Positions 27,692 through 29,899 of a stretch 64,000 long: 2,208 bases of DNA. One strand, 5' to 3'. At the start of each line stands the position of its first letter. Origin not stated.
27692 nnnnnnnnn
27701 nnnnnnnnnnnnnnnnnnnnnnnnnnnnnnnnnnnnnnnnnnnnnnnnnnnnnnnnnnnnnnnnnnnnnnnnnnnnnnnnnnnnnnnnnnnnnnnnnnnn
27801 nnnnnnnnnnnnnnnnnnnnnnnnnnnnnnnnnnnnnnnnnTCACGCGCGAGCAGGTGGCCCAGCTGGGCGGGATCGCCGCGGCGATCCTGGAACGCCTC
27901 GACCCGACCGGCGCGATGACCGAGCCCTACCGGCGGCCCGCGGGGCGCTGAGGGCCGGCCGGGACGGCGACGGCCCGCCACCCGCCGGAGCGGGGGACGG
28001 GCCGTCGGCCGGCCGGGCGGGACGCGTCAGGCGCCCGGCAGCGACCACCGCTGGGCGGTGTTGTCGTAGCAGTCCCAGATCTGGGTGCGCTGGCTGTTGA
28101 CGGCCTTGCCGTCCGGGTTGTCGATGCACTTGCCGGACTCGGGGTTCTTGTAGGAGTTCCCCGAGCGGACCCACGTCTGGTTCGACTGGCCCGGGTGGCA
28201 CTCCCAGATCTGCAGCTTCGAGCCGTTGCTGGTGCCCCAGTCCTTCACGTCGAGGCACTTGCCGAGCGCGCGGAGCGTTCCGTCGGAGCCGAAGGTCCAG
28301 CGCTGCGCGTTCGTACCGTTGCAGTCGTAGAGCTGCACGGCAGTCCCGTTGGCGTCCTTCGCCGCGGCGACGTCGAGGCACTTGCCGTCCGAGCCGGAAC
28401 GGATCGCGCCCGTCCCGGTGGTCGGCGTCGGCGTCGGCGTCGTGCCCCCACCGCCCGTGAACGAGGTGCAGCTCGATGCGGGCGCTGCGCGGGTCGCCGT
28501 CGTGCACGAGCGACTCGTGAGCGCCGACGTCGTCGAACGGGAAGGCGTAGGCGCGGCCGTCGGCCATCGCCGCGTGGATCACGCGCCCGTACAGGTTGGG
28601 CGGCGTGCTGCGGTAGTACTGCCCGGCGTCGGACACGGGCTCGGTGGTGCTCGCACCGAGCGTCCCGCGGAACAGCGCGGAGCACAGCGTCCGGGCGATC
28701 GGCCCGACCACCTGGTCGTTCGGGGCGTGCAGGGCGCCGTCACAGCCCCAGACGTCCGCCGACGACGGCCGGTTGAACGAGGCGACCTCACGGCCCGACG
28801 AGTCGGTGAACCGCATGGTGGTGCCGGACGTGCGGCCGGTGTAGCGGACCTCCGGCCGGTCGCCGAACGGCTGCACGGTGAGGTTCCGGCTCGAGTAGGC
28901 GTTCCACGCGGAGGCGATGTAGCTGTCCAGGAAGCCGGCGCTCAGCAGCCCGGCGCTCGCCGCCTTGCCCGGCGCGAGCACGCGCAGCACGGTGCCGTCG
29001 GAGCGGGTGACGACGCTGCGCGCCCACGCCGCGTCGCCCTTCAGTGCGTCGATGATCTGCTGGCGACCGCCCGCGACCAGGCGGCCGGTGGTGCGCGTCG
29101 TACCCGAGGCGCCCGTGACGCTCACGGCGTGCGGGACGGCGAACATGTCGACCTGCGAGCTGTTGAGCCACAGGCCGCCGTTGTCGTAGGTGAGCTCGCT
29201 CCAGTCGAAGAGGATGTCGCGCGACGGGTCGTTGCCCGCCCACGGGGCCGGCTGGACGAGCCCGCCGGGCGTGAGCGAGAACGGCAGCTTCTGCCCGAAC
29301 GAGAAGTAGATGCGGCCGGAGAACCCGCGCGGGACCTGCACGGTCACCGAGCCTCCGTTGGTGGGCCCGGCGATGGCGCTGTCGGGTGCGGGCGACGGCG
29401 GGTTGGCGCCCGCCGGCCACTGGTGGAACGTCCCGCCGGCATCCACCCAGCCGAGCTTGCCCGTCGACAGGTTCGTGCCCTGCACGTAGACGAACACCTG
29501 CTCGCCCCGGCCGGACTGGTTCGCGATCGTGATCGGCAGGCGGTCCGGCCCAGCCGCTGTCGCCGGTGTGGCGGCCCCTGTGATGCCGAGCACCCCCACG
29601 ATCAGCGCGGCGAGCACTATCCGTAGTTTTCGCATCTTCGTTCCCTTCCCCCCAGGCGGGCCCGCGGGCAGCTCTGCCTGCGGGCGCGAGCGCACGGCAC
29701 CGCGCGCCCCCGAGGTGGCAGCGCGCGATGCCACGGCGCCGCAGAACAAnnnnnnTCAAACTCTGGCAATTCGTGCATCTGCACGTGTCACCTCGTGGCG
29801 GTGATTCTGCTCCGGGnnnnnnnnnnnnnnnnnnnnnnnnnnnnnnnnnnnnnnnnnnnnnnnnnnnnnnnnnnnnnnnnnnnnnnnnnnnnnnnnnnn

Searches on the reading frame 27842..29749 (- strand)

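Call 22: search_protein_families(library=pfam, proteins=[window:27842-29749:-], max_evalue=0.001)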
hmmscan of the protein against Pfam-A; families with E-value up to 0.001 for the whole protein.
window:27842-29749:- (635 aa): 1 family
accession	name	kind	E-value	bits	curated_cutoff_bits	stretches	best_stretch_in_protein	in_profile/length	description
PF16483.10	Glyco_hydro_64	-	1.2e-100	337.7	27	1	70-426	2-369/370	Beta-1,3-glucanase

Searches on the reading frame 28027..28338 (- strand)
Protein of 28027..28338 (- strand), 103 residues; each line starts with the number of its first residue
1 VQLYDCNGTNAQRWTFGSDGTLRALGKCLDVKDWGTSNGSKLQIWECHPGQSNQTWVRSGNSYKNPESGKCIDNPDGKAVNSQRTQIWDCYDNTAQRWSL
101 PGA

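Call 22: search_protein_families(library=pfam, proteins=[window:28027-28338:-], max_evalue=0.001)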
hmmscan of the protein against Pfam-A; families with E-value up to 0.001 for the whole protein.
window:28027-28338:- (103 aa): 2 families
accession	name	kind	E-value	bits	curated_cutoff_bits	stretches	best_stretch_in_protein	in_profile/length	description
PF00652.28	Ricin_B_lectin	-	1.1e-22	81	29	1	1-98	26-126/126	Ricin-type beta-trefoil lectin domain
PF14200.12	RicinB_lectin_2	-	5.8e-15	56.2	25.6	2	10-58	1-54/89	Ricin-type beta-trefoil lectin domain-like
